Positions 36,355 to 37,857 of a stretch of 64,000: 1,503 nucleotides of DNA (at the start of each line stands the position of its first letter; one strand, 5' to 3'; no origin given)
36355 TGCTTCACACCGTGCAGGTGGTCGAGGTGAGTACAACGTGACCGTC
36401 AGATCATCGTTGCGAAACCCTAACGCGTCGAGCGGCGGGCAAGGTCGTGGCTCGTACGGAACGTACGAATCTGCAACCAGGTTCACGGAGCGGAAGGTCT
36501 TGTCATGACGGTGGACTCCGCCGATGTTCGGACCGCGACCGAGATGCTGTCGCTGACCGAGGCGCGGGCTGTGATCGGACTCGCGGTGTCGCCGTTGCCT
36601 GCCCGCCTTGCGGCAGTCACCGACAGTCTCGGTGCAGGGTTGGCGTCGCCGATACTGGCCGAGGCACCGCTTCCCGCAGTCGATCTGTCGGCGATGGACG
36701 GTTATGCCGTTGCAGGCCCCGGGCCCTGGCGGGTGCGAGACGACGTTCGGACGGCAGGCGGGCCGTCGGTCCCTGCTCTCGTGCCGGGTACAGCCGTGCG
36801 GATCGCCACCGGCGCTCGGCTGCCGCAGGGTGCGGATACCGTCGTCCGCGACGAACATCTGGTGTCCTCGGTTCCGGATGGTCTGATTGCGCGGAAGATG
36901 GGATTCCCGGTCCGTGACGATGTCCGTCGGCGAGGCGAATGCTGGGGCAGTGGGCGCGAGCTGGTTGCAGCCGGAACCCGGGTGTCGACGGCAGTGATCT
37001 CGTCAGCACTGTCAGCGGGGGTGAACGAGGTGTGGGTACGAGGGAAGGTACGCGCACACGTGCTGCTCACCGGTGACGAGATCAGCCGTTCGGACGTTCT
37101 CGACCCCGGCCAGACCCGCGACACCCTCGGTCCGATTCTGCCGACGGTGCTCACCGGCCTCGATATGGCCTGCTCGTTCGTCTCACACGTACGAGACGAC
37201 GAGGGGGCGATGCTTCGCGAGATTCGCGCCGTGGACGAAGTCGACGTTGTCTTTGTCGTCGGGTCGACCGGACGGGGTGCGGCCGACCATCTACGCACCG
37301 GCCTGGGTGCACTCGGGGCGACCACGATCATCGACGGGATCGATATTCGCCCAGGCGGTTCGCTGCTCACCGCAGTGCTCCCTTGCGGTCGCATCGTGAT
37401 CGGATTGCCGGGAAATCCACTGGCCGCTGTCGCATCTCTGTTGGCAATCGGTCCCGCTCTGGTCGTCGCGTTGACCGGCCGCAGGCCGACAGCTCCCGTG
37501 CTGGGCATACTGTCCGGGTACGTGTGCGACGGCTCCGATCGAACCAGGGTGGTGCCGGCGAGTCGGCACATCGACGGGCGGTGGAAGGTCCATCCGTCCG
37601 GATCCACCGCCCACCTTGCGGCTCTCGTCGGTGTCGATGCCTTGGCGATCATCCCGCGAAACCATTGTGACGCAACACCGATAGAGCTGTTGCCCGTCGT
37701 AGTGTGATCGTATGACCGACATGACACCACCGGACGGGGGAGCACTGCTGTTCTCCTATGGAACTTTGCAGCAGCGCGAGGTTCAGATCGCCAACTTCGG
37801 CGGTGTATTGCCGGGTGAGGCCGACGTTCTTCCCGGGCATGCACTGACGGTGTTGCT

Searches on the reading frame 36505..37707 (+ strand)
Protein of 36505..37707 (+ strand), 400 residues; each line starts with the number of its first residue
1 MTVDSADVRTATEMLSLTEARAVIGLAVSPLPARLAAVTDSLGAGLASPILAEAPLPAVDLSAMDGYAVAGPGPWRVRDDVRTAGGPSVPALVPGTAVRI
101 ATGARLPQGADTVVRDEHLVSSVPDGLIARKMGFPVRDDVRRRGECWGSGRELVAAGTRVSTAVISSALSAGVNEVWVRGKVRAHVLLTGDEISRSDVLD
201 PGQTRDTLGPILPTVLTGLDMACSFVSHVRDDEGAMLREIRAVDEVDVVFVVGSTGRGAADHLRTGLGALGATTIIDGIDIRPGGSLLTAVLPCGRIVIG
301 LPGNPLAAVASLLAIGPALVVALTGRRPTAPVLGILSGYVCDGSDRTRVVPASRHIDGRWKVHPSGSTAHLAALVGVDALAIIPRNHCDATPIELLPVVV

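Call 9: search_protein_families(library=pfam, proteins=[window:36505-37707:+], max_evalue=0.01)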
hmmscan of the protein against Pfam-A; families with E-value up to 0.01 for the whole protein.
window:36505-37707:+ (400 aa): 3 families
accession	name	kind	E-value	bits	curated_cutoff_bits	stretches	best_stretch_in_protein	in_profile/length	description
PF03453.22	MoeA_N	-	3.1e-28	98.9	30.8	1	16-172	2-160/160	MoeA N-terminal region (domain I and II)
PF00994.29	MoCF_biosynth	-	1e-18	67.9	26.6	1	186-319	2-142/144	Probable molybdopterin binding domain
PF03454.20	MoeA_C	-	0.0068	17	22.1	0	343-386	11-57/72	MoeA C-terminal region (domain IV)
